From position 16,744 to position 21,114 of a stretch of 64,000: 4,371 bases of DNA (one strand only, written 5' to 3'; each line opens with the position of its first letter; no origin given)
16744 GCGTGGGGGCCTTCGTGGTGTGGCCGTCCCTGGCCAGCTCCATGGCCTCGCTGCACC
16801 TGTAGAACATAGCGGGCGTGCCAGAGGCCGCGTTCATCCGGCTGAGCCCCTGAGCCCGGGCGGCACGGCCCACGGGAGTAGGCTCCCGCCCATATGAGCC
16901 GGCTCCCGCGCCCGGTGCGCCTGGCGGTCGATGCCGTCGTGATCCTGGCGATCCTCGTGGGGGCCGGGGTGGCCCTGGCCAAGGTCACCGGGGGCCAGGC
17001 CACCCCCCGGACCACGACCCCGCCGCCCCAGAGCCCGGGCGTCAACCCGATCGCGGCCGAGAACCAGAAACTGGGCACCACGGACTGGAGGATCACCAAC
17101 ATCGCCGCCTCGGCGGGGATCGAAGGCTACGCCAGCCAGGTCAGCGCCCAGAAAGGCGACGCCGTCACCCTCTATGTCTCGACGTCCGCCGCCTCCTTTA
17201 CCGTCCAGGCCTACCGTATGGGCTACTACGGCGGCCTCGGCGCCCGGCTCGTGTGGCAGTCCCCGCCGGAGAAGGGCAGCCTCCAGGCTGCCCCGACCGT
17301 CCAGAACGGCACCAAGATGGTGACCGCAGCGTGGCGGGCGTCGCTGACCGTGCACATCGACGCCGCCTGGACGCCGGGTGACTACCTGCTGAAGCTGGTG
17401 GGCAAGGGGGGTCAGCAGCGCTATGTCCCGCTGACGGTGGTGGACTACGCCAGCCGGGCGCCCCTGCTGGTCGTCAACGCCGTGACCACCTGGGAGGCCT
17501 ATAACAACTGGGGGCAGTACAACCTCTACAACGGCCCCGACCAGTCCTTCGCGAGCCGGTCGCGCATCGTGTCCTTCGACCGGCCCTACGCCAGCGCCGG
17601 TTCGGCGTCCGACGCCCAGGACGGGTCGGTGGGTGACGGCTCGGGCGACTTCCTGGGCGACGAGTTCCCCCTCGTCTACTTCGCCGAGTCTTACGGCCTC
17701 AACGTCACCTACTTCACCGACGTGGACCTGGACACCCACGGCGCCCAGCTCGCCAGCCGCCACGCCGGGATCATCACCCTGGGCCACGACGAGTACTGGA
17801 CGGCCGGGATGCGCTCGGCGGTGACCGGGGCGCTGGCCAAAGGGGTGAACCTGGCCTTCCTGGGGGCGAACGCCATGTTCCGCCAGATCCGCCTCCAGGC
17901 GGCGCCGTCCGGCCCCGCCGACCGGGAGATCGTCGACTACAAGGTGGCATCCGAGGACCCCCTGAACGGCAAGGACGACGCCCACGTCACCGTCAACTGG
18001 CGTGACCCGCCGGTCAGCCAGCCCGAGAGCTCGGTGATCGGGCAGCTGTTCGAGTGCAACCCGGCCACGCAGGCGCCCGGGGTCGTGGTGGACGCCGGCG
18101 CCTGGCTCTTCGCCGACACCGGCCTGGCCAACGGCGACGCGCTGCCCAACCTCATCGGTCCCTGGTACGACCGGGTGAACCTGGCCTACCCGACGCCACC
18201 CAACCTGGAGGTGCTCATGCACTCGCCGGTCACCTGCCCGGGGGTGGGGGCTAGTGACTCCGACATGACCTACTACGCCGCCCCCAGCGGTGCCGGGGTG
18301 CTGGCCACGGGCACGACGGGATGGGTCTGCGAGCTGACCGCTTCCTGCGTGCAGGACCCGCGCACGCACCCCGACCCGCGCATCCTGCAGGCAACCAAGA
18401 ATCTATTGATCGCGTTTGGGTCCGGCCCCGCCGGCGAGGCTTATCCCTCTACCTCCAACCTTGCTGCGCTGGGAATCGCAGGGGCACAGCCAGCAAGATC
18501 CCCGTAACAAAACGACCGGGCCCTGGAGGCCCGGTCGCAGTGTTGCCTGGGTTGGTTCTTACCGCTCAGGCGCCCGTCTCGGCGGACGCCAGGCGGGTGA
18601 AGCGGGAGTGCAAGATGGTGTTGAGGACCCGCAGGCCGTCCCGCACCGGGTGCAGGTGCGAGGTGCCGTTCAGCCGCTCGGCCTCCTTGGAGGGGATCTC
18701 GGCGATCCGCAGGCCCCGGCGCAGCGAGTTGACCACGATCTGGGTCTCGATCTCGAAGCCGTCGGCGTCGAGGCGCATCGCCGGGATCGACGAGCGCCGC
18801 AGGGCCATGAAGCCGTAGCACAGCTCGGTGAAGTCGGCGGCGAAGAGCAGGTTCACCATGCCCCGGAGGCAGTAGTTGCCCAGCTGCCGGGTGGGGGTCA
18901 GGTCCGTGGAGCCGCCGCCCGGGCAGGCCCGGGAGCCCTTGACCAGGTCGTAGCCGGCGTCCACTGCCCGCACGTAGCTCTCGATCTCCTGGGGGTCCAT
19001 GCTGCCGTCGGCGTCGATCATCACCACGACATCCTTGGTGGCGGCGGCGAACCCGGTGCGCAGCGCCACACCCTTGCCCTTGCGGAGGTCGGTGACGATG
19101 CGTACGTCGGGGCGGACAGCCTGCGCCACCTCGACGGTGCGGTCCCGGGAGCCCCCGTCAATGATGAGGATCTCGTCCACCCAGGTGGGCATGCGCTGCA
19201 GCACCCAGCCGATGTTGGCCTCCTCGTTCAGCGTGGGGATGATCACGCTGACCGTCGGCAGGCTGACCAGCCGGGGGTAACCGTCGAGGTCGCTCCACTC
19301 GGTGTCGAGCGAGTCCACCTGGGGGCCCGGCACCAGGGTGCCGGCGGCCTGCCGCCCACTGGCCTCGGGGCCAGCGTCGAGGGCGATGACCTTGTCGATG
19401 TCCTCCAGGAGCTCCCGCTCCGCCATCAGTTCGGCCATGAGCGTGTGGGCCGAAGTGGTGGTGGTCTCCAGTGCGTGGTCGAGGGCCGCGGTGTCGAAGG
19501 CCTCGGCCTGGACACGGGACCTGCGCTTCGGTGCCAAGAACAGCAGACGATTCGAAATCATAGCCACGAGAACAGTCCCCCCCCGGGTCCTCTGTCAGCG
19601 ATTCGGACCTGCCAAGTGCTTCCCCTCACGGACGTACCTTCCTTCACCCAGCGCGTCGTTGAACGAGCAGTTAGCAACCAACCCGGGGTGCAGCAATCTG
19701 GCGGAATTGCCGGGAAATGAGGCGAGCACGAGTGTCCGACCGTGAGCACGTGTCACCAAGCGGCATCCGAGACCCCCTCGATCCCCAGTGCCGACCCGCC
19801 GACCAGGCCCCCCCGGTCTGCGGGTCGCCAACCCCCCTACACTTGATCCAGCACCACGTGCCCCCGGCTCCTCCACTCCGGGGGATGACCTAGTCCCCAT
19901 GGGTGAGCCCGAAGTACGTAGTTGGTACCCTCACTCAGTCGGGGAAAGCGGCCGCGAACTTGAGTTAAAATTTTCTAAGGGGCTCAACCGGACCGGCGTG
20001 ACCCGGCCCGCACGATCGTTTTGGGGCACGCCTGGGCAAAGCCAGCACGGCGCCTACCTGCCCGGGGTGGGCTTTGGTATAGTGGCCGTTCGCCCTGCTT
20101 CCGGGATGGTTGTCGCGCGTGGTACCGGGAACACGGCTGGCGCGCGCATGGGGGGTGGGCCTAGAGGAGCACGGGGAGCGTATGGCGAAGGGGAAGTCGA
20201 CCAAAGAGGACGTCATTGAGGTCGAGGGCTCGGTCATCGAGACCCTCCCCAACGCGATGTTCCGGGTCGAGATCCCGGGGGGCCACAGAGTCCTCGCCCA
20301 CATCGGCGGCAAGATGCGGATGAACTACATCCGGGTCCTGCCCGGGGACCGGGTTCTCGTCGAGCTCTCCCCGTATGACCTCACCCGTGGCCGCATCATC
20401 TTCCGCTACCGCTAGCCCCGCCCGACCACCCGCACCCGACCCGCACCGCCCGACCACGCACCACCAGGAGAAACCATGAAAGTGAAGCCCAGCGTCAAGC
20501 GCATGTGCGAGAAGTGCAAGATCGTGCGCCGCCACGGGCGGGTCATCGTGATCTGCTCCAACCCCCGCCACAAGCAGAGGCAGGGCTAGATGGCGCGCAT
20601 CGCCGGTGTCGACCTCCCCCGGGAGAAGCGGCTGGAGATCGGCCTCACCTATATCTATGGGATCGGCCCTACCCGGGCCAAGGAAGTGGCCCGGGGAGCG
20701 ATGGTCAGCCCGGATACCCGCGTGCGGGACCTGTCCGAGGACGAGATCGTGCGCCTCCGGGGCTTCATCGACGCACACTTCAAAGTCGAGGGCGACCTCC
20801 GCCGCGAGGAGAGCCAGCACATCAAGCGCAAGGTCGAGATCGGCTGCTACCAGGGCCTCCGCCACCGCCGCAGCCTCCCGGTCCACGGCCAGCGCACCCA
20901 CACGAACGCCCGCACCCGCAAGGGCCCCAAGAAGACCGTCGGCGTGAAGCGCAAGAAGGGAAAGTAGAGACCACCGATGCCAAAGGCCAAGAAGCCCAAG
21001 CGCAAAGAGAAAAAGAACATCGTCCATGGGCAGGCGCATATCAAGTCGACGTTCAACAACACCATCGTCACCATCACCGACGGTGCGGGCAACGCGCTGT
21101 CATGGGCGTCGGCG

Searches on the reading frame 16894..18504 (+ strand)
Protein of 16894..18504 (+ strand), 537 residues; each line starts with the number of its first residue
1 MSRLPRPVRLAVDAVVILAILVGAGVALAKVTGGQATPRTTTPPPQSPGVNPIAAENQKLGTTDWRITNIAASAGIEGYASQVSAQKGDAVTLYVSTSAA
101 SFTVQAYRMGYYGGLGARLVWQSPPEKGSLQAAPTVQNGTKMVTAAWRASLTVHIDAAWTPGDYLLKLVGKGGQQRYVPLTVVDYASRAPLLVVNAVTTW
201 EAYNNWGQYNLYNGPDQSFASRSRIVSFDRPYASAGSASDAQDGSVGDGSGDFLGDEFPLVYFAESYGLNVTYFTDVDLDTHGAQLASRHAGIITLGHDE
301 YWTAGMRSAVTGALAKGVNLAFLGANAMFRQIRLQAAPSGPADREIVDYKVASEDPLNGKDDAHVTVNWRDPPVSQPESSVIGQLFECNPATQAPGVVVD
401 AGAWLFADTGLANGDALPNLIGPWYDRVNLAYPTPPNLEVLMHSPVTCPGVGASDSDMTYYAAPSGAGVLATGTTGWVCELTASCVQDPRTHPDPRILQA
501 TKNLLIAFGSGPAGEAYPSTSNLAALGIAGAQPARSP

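Call 26: search_protein_families(library=pfam, proteins=[window:16894-18504:+], max_evalue=0.01)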
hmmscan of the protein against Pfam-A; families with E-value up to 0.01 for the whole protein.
window:16894-18504:+ (537 aa): 1 family
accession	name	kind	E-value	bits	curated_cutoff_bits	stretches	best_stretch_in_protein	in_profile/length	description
PF20254.3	DMFA2_C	-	2.9e-106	356.5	27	1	103-483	1-370/374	N,N-dimethylformamidase beta subunit-like, C-terminal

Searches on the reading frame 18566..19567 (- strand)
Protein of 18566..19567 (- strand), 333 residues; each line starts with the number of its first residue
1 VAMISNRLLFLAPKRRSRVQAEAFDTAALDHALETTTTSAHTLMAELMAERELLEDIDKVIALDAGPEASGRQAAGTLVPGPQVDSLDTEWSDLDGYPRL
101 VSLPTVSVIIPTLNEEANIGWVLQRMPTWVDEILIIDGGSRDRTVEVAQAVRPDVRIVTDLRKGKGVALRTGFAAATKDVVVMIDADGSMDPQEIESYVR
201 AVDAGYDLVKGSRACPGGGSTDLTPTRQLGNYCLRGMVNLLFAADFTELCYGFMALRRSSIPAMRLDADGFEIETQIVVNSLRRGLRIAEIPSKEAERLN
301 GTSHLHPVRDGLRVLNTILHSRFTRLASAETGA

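Call 26: search_protein_families(library=pfam, proteins=[window:18566-19567:-], max_evalue=0.01)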
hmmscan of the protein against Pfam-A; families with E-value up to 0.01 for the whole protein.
window:18566-19567:- (333 aa): 2 families
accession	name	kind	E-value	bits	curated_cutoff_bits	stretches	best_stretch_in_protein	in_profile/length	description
PF00535.33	Glycos_transf_2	-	1.1e-24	87.7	23.3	1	107-260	1-163/168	Glycosyl transferase family 2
PF13641.12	Glyco_tranf_2_3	-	2e-09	38.2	27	1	104-259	1-169/230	Glycosyltransferase like family 2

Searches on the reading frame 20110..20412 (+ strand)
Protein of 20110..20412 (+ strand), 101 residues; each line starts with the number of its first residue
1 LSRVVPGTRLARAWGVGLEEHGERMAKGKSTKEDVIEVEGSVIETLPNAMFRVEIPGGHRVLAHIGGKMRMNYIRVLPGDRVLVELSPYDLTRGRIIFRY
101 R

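Call 26: search_protein_families(library=pfam, proteins=[window:20110-20412:+], max_evalue=0.01)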
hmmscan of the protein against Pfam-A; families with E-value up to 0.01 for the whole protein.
window:20110-20412:+ (101 aa): 1 family
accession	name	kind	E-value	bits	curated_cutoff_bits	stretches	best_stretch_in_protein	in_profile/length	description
PF01176.25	eIF-1a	-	1.5e-27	95.5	30.2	1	36-99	1-64/64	Translation initiation factor 1A / IF-1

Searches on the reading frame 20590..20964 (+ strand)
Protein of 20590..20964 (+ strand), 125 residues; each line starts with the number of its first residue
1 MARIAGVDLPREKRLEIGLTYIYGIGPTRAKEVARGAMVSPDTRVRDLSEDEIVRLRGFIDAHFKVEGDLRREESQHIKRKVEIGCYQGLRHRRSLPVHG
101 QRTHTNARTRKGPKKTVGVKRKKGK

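Call 26: search_protein_families(library=pfam, proteins=[window:20590-20964:+], max_evalue=0.01)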
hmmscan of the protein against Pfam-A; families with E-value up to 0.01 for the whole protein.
window:20590-20964:+ (125 aa): 1 family
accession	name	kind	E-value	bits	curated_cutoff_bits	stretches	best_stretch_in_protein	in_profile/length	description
PF00416.27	Ribosomal_S13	-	5.3e-30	104.9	31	1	3-109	1-128/128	Ribosomal protein S13/S18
